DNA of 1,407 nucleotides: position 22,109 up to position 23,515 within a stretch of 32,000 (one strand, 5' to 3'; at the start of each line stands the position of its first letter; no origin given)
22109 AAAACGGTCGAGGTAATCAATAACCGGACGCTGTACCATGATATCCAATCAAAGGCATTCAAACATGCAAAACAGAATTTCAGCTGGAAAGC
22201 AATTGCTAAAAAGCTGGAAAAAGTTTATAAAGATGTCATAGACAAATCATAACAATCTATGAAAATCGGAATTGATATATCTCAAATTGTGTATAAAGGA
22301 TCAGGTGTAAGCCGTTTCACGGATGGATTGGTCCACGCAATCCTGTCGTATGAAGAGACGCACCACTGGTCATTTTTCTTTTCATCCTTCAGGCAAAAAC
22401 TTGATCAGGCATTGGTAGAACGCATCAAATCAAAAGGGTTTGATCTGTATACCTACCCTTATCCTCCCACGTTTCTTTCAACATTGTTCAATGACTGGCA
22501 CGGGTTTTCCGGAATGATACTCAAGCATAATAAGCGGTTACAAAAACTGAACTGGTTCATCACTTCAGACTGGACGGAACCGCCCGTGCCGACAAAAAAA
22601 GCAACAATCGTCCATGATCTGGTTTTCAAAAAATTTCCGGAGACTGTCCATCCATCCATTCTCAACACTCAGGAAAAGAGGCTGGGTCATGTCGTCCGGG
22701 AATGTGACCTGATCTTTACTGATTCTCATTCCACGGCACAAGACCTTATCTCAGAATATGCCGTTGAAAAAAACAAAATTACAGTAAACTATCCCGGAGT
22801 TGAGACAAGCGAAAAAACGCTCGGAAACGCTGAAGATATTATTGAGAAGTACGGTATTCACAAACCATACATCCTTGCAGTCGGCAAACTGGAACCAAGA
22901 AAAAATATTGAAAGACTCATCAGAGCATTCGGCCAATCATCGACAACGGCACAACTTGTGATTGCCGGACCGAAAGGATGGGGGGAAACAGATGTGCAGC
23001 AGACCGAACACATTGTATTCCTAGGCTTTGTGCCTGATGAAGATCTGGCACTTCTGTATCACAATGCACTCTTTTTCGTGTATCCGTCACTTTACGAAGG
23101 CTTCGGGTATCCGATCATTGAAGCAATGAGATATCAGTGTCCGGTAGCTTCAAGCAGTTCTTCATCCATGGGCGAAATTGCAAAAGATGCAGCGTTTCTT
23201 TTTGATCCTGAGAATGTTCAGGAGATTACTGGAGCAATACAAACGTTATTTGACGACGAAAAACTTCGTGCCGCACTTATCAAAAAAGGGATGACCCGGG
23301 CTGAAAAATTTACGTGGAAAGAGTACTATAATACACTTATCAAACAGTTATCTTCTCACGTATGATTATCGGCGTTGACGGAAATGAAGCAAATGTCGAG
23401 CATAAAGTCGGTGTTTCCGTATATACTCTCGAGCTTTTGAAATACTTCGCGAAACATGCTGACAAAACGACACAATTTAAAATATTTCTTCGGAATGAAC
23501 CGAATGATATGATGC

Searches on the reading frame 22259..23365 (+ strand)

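Call 28: search_protein_families(library=pfam, proteins=[window:22259-23365:+])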
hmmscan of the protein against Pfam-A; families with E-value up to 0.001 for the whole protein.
window:22259-23365:+ (368 aa): 5 families
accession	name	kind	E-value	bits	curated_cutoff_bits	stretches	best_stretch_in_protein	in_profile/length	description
PF00534.26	Glycos_transf_1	-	1.2e-30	106.7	26.4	1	193-344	4-169/172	Glycosyl transferases group 1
PF13692.12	Glyco_trans_1_4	-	8.1e-24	84.9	27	1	203-333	2-142/142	Glycosyl transferases group 1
PF13439.12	Glyco_transf_4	-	1.2e-05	25.8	28.5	1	118-184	103-169/170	Glycosyltransferase Family 4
PF13524.12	Glyco_trans_1_2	-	1.7e-05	25.2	25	1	218-357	3-139/144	Glycosyl transferase-like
PF20706.3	GT4-conflict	-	0.00015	21.4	26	1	173-319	173-328/385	Family 4 Glycosyltransferase in conflict systems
